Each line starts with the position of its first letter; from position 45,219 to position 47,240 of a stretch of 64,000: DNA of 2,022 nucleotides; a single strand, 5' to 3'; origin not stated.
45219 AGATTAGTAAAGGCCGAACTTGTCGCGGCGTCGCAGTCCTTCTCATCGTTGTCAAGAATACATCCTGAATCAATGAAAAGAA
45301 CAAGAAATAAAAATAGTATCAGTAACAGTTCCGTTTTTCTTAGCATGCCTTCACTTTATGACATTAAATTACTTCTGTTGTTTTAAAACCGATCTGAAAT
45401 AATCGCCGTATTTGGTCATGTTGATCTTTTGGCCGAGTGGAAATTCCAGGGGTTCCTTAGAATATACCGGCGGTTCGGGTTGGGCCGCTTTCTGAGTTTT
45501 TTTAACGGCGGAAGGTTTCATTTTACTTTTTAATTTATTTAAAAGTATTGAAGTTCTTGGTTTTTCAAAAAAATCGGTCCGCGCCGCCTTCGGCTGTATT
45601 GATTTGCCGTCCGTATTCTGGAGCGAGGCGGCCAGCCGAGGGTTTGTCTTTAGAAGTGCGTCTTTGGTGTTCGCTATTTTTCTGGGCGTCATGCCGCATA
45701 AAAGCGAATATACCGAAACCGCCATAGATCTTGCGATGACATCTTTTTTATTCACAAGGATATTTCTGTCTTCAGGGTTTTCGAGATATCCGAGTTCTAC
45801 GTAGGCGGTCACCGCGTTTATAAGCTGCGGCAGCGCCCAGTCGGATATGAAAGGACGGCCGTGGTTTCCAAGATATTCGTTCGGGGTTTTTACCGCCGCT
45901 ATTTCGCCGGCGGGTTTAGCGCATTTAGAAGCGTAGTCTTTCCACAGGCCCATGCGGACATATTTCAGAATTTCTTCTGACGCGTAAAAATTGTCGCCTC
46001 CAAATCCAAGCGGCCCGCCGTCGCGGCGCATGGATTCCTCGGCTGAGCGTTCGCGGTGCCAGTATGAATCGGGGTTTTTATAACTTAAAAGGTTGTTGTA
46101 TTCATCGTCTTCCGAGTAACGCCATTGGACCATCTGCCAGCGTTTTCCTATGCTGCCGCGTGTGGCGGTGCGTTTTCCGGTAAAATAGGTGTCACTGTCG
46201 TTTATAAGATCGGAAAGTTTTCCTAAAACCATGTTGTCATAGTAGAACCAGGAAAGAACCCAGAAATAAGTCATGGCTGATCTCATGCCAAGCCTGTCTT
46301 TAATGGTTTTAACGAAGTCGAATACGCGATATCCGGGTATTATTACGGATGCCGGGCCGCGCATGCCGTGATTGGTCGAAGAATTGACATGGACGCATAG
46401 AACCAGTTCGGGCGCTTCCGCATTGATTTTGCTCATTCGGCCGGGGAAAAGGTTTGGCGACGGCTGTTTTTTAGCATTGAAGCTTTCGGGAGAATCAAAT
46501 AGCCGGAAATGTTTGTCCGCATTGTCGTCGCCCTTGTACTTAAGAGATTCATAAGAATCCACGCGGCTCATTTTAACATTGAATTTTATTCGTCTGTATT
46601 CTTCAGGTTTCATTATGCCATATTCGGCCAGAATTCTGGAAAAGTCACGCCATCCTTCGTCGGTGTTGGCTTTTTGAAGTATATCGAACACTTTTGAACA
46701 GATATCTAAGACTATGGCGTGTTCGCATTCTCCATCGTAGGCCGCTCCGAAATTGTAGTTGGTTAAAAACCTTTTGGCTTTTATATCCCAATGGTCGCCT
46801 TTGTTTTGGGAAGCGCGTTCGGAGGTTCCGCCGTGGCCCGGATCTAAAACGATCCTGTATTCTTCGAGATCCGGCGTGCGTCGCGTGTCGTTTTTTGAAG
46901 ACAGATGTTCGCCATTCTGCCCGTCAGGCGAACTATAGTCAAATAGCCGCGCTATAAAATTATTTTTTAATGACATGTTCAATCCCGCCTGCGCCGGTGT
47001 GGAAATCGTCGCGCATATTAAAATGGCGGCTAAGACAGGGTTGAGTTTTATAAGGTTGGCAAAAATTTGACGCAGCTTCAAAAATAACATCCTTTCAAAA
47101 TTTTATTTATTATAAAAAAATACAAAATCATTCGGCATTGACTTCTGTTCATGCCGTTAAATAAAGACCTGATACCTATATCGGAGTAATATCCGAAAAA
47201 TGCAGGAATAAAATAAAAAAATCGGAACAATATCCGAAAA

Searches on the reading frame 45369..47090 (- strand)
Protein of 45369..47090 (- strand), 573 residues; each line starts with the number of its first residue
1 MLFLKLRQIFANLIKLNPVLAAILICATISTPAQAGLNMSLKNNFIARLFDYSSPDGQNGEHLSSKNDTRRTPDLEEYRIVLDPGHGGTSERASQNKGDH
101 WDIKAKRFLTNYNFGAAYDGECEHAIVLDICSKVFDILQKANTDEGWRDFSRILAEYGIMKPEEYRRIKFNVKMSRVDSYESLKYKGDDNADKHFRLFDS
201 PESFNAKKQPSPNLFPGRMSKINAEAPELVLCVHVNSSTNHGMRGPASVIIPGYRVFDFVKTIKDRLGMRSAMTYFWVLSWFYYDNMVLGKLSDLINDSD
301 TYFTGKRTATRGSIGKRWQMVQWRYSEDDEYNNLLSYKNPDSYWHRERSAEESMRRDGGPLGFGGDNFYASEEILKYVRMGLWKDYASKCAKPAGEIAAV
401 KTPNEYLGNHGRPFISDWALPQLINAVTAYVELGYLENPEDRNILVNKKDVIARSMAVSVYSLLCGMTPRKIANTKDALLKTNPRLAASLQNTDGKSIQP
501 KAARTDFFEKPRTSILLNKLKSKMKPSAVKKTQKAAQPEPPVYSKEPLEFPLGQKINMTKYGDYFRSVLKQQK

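Call 9: search_protein_families(library=pfam, proteins=[window:45369-47090:-], max_evalue=0.01)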
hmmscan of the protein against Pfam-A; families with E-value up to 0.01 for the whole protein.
window:45369-47090:- (573 aa): 1 family
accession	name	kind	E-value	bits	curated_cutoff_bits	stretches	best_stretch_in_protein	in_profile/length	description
PF01520.23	Amidase_3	-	5.1e-08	33.6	27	0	80-141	1-40/174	N-acetylmuramoyl-L-alanine amidase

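Call 10: search_protein_families(library=ncbifam, proteins=[window:45369-47090:-], max_evalue=0.01)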
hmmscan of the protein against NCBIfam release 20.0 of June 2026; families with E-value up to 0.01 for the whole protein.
window:45369-47090:- (573 aa): 2 families
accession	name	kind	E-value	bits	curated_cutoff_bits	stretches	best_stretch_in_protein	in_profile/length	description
TIGR02883.1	spore_cwlD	equivalog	0.00065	19.8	221.55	0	80-98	3-21/189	N-acetylmuramoyl-L-alanine amidase CwlD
NF038140.1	amidase_Rv3717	exception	0.0096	15.4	335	0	354-449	121-214/233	Rv3717 family N-acetylmuramoyl-L-alanine amidase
